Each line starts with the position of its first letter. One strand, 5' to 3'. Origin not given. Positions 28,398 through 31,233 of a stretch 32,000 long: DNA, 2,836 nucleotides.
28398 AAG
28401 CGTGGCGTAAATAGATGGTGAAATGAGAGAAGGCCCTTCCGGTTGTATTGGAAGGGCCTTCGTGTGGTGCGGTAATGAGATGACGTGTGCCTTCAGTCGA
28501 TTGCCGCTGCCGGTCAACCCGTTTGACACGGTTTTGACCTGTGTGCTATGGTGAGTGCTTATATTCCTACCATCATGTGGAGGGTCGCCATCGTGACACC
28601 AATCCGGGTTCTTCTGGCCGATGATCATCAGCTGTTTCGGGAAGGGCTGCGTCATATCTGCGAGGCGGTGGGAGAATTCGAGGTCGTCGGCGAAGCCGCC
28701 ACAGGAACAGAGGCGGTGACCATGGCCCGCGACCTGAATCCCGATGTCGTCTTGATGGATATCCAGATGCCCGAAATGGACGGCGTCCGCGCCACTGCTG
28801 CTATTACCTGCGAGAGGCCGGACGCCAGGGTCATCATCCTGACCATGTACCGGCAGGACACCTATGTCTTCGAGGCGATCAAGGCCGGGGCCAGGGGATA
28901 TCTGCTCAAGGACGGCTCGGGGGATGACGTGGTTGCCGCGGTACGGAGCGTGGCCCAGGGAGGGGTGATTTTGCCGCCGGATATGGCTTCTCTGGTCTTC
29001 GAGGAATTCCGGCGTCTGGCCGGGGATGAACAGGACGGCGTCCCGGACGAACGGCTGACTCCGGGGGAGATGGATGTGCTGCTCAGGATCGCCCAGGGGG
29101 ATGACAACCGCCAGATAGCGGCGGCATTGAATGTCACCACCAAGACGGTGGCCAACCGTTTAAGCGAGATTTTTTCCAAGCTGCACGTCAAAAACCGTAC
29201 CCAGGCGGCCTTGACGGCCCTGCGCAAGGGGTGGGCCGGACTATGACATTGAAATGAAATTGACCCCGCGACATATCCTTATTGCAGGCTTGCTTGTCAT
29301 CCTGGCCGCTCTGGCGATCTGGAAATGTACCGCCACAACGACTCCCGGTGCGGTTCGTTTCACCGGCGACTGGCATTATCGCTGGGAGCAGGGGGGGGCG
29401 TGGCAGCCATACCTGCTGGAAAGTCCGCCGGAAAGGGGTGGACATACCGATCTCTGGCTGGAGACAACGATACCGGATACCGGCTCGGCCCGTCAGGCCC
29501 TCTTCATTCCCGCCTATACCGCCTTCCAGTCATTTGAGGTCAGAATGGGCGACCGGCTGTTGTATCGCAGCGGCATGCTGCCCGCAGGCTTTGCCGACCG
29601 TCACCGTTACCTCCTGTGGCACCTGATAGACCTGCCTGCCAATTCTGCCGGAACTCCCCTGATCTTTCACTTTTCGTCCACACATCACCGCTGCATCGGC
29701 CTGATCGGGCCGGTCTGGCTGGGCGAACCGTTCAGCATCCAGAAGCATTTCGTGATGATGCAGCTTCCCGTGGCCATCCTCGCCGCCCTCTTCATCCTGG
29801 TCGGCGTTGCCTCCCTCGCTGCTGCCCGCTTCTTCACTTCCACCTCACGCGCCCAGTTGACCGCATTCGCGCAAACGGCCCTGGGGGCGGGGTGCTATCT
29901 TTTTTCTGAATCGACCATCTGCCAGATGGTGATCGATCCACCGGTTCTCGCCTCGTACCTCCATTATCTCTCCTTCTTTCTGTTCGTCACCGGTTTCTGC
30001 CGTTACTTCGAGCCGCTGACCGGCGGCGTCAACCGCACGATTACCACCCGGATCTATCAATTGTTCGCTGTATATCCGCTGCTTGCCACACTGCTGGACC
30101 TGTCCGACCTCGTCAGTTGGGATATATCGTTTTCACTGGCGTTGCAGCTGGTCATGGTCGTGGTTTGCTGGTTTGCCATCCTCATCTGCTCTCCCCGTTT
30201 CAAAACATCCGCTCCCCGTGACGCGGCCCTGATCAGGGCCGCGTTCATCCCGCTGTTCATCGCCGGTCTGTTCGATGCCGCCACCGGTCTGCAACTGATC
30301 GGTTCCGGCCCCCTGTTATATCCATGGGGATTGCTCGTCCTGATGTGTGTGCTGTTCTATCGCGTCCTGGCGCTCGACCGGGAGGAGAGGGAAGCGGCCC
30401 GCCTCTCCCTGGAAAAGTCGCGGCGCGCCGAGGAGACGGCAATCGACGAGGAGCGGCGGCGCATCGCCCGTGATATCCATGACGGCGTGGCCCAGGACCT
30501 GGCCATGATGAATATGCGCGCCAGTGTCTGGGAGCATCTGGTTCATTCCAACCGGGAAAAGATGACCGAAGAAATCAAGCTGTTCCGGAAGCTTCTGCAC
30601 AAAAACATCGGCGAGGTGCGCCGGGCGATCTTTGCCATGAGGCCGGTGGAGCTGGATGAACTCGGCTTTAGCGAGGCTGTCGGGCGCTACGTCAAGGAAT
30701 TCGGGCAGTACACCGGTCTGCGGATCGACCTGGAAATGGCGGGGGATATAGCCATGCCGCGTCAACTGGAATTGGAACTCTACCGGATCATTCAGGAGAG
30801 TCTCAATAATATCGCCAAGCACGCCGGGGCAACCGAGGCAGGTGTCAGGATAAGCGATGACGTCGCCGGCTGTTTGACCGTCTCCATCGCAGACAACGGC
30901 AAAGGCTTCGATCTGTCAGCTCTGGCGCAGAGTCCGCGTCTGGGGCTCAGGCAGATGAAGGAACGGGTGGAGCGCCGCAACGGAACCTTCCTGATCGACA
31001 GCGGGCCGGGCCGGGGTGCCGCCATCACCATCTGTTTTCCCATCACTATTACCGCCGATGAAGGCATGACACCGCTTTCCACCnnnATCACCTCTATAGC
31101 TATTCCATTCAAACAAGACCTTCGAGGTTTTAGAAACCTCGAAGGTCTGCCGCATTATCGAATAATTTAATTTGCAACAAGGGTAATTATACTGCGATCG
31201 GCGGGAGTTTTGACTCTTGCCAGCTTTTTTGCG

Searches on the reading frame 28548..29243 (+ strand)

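Call 10: search_protein_families(library=pfam, proteins=[window:28548-29243:+], max_evalue=0.01)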
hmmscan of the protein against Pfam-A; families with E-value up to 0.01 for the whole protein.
window:28548-29243:+ (232 aa): 4 families
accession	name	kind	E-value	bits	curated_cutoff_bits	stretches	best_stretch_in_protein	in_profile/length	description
PF00072.30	Response_reg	-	1.4e-27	96.5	30.2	1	21-133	1-111/111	Response regulator receiver domain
PF00196.25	GerE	-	7.5e-15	54.7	23.5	1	169-223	2-56/57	Bacterial regulatory proteins, luxR family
PF13384.12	HTH_23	-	0.0077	16.5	24.6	0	177-204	10-37/50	Homeodomain-like domain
PF08281.18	Sigma70_r4_2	-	0.0081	16.2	25.7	0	170-208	11-50/54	Sigma-70, region 4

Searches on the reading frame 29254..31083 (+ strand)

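Call 10: search_protein_families(library=pfam, proteins=[window:29254-31083:+], max_evalue=0.01)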
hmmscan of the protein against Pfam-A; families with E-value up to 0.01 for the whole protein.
window:29254-31083:+ (610 aa): 2 families
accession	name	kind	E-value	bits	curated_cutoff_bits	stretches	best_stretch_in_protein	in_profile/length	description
PF07730.19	HisKA_3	-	2.6e-18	66.8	24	1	400-467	1-68/68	Histidine kinase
PF02518.31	HATPase_c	-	1.7e-11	45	26.4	1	506-598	3-110/111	Histidine kinase-, DNA gyrase B-, and HSP90-like ATPase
